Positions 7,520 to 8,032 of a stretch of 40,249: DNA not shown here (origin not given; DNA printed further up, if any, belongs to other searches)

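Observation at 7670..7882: Phage-encoded CsrA-like protein that may act on the repeated GGA leaders of its own operon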

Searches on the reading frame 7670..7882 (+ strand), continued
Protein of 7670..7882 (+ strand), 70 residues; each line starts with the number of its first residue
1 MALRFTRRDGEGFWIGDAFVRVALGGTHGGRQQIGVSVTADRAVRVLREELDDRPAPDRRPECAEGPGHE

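Call 88: list_cluster_members(proteins=[P0005, P0007, P0011, P0013, P0015, P0016, P0017, P0018, P0019, P0020])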
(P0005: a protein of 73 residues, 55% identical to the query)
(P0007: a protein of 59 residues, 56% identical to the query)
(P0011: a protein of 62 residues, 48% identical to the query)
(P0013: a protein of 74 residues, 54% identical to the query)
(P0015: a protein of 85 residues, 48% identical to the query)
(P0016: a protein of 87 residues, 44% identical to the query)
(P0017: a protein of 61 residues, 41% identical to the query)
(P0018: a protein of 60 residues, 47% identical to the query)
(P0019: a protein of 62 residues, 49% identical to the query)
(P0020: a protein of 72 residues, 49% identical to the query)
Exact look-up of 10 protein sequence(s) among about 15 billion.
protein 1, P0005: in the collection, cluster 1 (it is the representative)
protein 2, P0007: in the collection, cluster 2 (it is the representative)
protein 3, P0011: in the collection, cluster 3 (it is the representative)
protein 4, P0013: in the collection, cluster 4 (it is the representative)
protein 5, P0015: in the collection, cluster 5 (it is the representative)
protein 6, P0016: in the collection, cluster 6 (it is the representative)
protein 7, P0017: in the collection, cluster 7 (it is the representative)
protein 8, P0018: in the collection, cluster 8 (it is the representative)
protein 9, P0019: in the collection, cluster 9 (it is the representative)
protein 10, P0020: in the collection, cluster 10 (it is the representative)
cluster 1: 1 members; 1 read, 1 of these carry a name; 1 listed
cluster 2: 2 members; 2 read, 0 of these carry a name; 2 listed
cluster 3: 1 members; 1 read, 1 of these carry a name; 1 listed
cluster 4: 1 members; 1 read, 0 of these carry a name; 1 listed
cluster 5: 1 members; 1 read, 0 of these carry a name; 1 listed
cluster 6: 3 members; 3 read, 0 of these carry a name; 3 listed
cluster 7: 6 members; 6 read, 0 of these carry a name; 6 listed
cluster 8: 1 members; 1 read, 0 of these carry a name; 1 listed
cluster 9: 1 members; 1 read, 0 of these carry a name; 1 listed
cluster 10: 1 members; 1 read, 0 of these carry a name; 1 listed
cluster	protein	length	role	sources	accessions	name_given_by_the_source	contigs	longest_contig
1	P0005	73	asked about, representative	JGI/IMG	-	sRNA-binding carbon storage regulator CsrA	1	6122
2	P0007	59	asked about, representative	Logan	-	-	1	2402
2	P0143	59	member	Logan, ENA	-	-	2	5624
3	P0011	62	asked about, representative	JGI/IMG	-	carbon storage regulator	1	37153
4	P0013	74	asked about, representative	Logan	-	-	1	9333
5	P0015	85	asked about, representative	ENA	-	-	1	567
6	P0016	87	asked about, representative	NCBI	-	-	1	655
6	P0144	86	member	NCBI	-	-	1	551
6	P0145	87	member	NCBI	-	-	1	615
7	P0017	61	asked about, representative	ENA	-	-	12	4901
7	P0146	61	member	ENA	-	-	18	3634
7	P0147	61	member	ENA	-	-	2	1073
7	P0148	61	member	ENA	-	-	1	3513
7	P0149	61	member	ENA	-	-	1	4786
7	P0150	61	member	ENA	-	-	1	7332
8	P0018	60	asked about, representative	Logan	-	-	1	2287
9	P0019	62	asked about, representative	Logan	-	-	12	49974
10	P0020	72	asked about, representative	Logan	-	-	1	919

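Call 89: search_protein_families(library=ncbifam, proteins=[window:7670-7879:+, L001:4676-4876:+, L003:1226-1522:+, L133:1483-1659:+, P0005], max_evalue=0.1)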
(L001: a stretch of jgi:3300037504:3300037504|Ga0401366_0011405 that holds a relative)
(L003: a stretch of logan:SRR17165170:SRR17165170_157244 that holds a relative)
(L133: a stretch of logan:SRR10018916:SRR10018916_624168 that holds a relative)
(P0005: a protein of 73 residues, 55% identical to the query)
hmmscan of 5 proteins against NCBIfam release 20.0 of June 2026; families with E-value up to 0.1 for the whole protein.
window:7670-7879:+ (70 aa): 3 families
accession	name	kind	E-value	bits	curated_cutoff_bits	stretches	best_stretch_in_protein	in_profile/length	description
NF002469.0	PRK01712.1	equivalog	0.00029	20.8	73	1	5-51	4-47/65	carbon storage regulator CsrA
NF047353.1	tube_lmo2291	equivalog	0.013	15.6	27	1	3-43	91-132/135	phage tail tube protein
TIGR00202.1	csrA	equivalog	0.066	13.4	70.1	1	5-53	4-49/69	carbon storage regulator CsrA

L001:4676-4876:+ (67 aa): 2 families
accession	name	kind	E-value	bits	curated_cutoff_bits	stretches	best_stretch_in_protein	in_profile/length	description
NF002469.0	PRK01712.1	equivalog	2.4e-05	24.3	73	1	5-52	4-49/65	carbon storage regulator CsrA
TIGR00202.1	csrA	equivalog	0.0055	16.8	70.1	1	5-52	4-49/69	carbon storage regulator CsrA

L003:1226-1522:+ (99 aa): 1 family
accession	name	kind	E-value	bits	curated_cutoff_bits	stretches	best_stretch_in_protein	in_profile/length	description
NF002469.0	PRK01712.1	equivalog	0.006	16.6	73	1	5-51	4-47/65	carbon storage regulator CsrA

L133:1483-1659:+ (59 aa): 2 families
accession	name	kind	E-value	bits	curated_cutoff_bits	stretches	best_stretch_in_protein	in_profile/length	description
NF002469.0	PRK01712.1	equivalog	1.5e-07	31.3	73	1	3-47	2-47/65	carbon storage regulator CsrA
TIGR00202.1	csrA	equivalog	1e-05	25.6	70.1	1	3-49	2-49/69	carbon storage regulator CsrA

P0005 (73 aa): 3 families
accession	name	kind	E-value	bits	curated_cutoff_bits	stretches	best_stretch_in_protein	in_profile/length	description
NF002469.0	PRK01712.1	equivalog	1.1e-06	28.5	73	1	4-49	3-48/65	carbon storage regulator CsrA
TIGR00202.1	csrA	equivalog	1.9e-05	24.7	70.1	1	5-51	4-50/69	carbon storage regulator CsrA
TIGR01431.1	adm_rel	subfamily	0.097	11.5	315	1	5-51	348-392/479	adenosine deaminase-related growth factor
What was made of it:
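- The protein scores below the Pfam cut-off (25.7 vs 27) and far below the NCBIfam CsrA equivalog cut-offs (20.8 vs 73; call 89).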

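Call 90: find_encoding_contigs(protein=P0143, flank=10000, max_places=3)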
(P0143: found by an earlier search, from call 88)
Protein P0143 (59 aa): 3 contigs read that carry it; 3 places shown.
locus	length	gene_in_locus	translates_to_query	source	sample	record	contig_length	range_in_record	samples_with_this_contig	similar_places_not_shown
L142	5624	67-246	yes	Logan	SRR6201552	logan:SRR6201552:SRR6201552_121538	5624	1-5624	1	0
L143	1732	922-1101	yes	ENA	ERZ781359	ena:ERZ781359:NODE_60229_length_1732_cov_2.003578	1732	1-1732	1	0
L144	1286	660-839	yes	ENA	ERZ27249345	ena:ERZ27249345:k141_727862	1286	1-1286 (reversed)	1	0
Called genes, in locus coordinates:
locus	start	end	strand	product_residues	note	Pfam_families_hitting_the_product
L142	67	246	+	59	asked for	PF02599:CsrA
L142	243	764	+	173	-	-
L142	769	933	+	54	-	-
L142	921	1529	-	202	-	-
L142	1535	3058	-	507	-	PF12708:Pect-lyase_RHGA_epim (weak), PF13229:Beta_helix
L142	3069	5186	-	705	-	-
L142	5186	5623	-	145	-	?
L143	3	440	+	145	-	?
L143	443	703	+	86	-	-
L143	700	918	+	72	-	-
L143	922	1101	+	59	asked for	PF02599:CsrA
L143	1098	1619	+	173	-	-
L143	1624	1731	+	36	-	?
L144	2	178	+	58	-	?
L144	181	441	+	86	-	-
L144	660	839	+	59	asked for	PF02599:CsrA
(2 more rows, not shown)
